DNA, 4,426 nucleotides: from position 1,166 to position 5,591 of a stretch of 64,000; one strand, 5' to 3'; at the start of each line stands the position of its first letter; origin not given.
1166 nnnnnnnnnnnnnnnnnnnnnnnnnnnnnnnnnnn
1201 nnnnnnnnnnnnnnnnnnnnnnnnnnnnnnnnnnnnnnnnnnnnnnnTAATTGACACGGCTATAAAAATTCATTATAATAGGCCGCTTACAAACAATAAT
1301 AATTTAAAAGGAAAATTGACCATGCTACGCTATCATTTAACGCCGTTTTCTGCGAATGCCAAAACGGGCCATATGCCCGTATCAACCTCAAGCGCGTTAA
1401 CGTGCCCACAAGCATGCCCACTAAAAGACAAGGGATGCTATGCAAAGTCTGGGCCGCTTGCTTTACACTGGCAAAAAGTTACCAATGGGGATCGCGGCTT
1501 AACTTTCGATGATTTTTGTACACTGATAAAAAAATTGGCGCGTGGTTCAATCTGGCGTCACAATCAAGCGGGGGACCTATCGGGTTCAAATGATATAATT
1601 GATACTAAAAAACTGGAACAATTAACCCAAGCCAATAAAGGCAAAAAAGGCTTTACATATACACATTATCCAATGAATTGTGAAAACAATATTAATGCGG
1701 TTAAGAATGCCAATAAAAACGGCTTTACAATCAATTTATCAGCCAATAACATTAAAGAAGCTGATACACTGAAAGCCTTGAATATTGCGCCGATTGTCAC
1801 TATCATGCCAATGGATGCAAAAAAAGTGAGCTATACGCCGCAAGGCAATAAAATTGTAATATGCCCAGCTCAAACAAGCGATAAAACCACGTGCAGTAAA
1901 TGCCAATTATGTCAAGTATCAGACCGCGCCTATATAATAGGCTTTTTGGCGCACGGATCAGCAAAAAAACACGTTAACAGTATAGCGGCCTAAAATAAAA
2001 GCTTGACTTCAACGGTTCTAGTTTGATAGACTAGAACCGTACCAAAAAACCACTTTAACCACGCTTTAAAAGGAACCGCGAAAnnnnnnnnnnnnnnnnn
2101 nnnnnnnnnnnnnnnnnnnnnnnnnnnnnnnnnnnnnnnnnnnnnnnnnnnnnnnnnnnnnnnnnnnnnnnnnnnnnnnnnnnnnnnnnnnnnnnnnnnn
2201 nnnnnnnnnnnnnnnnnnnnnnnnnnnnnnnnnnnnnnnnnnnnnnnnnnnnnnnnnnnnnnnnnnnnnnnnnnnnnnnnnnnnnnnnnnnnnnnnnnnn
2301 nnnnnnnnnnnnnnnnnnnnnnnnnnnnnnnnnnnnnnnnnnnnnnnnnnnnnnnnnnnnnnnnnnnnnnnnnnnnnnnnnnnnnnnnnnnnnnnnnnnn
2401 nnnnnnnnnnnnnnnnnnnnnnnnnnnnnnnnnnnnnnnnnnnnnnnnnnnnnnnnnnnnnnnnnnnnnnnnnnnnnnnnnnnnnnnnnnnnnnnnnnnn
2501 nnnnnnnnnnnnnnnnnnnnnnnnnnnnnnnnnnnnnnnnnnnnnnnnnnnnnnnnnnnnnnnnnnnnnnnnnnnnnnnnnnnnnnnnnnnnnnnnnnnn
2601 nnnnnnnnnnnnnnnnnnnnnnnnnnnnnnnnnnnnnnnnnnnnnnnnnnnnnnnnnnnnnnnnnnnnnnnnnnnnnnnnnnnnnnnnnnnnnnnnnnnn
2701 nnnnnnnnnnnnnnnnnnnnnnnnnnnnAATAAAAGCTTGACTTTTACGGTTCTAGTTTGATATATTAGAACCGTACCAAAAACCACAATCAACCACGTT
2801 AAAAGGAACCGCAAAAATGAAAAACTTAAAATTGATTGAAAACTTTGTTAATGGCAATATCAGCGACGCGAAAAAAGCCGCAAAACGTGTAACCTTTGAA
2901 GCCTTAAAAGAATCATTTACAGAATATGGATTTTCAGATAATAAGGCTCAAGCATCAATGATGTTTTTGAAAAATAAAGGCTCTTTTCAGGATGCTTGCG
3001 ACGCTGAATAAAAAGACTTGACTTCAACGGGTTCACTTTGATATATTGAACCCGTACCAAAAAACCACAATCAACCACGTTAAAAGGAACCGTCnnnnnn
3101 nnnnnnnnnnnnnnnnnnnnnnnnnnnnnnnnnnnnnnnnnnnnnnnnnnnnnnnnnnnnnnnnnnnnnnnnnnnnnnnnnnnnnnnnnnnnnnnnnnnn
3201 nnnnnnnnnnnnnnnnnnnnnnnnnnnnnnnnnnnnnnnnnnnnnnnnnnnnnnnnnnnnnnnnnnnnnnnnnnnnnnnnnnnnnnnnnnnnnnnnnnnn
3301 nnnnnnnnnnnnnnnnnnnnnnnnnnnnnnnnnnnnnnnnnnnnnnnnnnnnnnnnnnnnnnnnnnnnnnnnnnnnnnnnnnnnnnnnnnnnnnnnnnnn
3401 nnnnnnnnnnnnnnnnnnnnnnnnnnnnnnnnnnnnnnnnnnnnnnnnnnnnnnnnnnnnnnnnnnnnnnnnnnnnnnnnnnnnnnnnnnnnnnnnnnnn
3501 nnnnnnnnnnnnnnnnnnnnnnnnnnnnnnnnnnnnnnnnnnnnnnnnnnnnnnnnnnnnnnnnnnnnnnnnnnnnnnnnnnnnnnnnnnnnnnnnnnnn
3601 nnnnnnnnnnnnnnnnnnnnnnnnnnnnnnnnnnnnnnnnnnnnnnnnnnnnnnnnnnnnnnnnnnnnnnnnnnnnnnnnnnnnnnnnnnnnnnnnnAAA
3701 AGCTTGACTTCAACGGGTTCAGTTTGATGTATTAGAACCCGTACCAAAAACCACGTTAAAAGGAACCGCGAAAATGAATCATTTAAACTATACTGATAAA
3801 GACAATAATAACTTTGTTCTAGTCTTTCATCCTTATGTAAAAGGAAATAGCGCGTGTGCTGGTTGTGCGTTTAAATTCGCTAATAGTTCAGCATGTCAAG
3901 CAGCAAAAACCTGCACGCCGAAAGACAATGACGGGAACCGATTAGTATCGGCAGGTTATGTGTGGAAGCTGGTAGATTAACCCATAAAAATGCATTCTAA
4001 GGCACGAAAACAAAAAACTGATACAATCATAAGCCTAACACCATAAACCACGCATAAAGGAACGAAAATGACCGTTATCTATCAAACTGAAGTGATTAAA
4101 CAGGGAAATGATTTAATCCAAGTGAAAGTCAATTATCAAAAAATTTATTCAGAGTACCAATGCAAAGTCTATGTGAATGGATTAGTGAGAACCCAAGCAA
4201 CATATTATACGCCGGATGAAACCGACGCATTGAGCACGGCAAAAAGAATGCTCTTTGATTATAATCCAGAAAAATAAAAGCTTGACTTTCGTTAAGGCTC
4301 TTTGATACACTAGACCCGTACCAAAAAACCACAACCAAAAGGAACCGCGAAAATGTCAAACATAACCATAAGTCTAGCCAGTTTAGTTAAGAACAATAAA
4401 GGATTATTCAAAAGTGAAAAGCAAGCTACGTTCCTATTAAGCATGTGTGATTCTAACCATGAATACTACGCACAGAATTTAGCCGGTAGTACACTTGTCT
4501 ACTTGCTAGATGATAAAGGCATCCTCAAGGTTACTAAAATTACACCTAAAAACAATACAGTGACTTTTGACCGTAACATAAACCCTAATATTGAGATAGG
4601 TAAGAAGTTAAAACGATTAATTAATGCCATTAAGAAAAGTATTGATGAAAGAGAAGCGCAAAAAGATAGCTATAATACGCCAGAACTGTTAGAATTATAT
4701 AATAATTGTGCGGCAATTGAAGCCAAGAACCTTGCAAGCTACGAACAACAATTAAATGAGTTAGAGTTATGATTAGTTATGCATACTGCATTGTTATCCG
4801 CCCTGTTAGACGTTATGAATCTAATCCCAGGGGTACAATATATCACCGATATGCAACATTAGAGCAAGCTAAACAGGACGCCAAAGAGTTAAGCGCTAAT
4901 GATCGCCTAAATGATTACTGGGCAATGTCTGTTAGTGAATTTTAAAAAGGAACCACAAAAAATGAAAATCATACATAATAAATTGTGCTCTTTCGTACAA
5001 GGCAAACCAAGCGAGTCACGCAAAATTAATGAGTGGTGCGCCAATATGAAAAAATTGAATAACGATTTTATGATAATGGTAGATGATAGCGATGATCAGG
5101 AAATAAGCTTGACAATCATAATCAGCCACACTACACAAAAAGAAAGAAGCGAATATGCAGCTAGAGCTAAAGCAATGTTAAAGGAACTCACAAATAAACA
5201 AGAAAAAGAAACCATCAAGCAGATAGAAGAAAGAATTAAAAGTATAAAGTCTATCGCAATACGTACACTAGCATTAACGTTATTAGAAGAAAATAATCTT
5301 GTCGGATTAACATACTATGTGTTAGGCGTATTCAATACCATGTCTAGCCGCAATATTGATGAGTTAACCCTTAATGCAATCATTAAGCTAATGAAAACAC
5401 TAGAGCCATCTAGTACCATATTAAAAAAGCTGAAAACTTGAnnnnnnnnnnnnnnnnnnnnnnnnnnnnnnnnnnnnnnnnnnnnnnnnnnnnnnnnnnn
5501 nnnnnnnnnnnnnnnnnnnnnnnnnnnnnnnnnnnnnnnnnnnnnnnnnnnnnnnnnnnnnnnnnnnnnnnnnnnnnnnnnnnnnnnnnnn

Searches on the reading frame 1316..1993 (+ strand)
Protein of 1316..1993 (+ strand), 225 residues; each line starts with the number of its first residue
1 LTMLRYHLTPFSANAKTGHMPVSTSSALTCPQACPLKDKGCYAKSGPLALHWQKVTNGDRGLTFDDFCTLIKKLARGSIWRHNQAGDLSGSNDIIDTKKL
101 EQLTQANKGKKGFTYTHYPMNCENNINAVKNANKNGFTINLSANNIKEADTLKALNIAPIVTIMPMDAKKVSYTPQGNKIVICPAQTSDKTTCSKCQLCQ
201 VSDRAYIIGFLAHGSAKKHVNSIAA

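Call 10: search_protein_families(library=pfam, proteins=[window:1316-1993:+], max_evalue=0.01)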
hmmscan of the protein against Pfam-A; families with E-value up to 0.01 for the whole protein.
window:1316-1993:+ (225 aa): 1 family
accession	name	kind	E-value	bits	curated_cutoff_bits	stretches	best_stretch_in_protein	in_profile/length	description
PF23872.1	DUF7227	-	1.2e-99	332.9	27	1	5-224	2-221/223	Domain of unknown function (DUF7227)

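Call 26: search_protein_families(library=phrogs, proteins=[window:1316-1993:+], max_evalue=0.001)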
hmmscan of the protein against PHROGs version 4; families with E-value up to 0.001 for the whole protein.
window:1316-1993:+ (225 aa): 2 families
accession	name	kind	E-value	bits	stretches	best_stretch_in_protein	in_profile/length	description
phrog_2554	-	unknown function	9.7e-59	200.7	1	11-224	312-523/529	-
phrog_1392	-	unknown function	0.00012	22.5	1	78-203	146-270/296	-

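Call 62: find_related_loci(query=window:1316-1993:+, collection=viral_contigs, flank=10000)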
Query window:1316-1993:+ (225 aa) in viral_contigs; peptide patterns used: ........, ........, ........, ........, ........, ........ (x = any residue, [..] = any of these).
9 stretches matched a pattern; 3 encode a relative of the query (tblastn E <= 1e-3); 3 distinct loci.
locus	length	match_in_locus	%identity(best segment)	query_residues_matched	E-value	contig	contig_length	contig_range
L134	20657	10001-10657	59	3-218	3e-82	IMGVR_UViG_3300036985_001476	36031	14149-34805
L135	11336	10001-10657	60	3-218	3e-81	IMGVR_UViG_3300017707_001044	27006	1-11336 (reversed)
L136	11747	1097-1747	54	7-223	4e-76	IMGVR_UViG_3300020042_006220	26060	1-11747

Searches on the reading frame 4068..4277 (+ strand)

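Call 26: search_protein_families(library=phrogs, proteins=[window:4068-4277:+], max_evalue=0.001)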
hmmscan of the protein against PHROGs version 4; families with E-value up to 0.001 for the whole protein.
window:4068-4277:+ (69 aa): 1 family
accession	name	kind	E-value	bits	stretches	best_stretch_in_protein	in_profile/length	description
phrog_7884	-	unknown function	3.9e-09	37.3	1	17-62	16-61/66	-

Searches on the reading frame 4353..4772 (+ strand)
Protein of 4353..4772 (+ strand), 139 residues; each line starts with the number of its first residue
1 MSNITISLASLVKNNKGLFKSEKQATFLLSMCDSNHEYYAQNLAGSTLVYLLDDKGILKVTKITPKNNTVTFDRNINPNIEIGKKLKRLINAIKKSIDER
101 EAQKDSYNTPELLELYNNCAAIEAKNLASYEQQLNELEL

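Call 10: search_protein_families(library=pfam, proteins=[window:4353-4772:+], max_evalue=0.01)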
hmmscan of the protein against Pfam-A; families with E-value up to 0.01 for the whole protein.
window:4353-4772:+ (139 aa): 0 families

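Call 22: find_encoding_contigs(protein=window:4353-4772:+, flank=10000, max_places=10)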
Protein window:4353-4772:+ (139 aa): 2 contigs read that carry it; 2 places shown.
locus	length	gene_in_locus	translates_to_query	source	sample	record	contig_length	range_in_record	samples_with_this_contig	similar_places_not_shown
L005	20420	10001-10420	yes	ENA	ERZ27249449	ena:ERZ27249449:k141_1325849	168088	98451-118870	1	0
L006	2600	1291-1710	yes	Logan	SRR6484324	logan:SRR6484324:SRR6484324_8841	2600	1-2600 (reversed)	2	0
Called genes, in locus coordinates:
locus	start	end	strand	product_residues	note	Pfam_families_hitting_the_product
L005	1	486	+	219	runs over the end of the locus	-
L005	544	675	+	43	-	-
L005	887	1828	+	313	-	-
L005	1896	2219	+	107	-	-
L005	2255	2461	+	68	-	-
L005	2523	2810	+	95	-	-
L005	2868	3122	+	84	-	-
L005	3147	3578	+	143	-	-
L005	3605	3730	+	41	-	-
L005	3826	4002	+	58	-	-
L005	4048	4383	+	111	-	-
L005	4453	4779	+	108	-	-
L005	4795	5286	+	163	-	-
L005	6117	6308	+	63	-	-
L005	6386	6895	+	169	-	PF07275:ArdA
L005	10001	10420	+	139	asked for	PF26901:Phage_T4_Y05D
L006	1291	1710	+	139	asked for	PF26901:Phage_T4_Y05D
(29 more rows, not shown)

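Call 26: search_protein_families(library=phrogs, proteins=[window:4353-4772:+], max_evalue=0.001)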
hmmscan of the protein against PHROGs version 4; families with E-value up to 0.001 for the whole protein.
window:4353-4772:+ (139 aa): 1 family
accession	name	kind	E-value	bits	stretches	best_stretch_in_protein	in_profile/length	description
phrog_2274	-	unknown function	9.4e-05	23.5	1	8-98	6-98/175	unknown function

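Call 77: search_protein_families(library=pfam, alignment_id=A1, max_evalue=0.001)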
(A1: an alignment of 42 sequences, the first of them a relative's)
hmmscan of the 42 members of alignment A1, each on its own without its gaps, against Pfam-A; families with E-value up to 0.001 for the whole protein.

A. member 1, L005:64-486:+ (140 aa): 0 families

B. families by the number of members that match (of 42 scanned): 2 families
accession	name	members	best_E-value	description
PF09414.15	RNA_ligase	1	3.7e-20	RNA ligase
PF21189.3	PHA02142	1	1.5e-18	PHA02142 OB-fold domain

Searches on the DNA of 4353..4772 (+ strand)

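Call 83: search_dna_similar(query=L005:5286-6117:+, collection=phages, mode=distant, max_evalue=0.01, max_rows=10)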
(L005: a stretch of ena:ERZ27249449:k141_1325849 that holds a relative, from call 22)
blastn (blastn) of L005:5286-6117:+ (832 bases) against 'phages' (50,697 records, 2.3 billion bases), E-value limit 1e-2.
Records with a match: 6; places in all: 6; records where one place covers at least 80% of the query: 0.
Best place of each record, by identity: 60-80% 6.
By first word of the organism name: Pseudomonas 6.
By host as written in the record: Pseudomonas aeruginosa 6.
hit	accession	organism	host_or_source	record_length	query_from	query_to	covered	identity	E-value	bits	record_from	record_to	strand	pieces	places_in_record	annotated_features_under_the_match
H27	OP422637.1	Pseudomonas phage BUCT-PX-5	Pseudomonas aeruginosa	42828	573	628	7%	78.6%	6e-3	48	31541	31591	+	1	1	hypothetical protein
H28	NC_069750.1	Pseudomonas phage BUCT-PX-5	Pseudomonas aeruginosa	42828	573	628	7%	78.6%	6e-3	48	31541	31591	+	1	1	hypothetical protein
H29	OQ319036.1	Pseudomonas phage UF_RH5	Pseudomonas aeruginosa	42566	573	628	7%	78.6%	6e-3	48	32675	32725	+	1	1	hypothetical protein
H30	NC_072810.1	Pseudomonas phage UF_RH1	Pseudomonas aeruginosa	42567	573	628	7%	78.6%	6e-3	48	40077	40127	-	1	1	hypothetical protein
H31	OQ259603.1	Pseudomonas phage UF_RH1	Pseudomonas aeruginosa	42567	573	628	7%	78.6%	6e-3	48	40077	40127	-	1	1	hypothetical protein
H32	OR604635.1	Pseudomonas phage UF_RH9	Pseudomonas aeruginosa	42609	573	628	7%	78.6%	6e-3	48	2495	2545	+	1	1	hypothetical protein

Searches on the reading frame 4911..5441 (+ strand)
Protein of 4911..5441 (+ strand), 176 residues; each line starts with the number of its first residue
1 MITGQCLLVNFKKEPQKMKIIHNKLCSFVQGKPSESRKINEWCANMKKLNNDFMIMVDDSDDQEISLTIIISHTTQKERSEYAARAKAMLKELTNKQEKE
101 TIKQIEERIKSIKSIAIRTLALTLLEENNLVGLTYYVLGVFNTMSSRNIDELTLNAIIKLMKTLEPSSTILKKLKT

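Call 10: search_protein_families(library=pfam, proteins=[window:4911-5441:+], max_evalue=0.01)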
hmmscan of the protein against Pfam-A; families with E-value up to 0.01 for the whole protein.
window:4911-5441:+ (176 aa): 0 families

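Call 11: search_protein_families(library=phrogs, proteins=[window:4911-5441:+], max_evalue=0.001)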
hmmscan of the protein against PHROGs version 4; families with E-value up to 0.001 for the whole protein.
window:4911-5441:+ (176 aa): 1 family
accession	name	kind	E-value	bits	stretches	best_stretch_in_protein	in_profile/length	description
phrog_14504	-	unknown function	0.00041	21.3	1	53-120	38-104/193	-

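Call 17: find_related_loci(query=window:4911-5441:+, collection=viral_contigs, flank=10000)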
Query window:4911-5441:+ (176 aa) in viral_contigs; peptide patterns used: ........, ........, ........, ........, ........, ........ (x = any residue, [..] = any of these).
9 stretches matched a pattern, but none encodes a relative of the query by tblastn (E <= 1e-3).

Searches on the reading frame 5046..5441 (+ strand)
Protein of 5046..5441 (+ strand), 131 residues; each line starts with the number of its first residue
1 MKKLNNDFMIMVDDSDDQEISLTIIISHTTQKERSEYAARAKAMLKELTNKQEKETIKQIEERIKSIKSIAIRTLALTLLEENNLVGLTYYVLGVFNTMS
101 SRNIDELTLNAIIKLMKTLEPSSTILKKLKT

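Call 46: find_homologous_proteins(query=window:5046-5441:+)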
Query window:5046-5441:+ (131 aa): 1 proteins with E <= 0.001 among 29 candidates.
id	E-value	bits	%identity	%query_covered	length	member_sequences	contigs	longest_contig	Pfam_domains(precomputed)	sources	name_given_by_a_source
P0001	1.6e-71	255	100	100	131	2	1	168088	-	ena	-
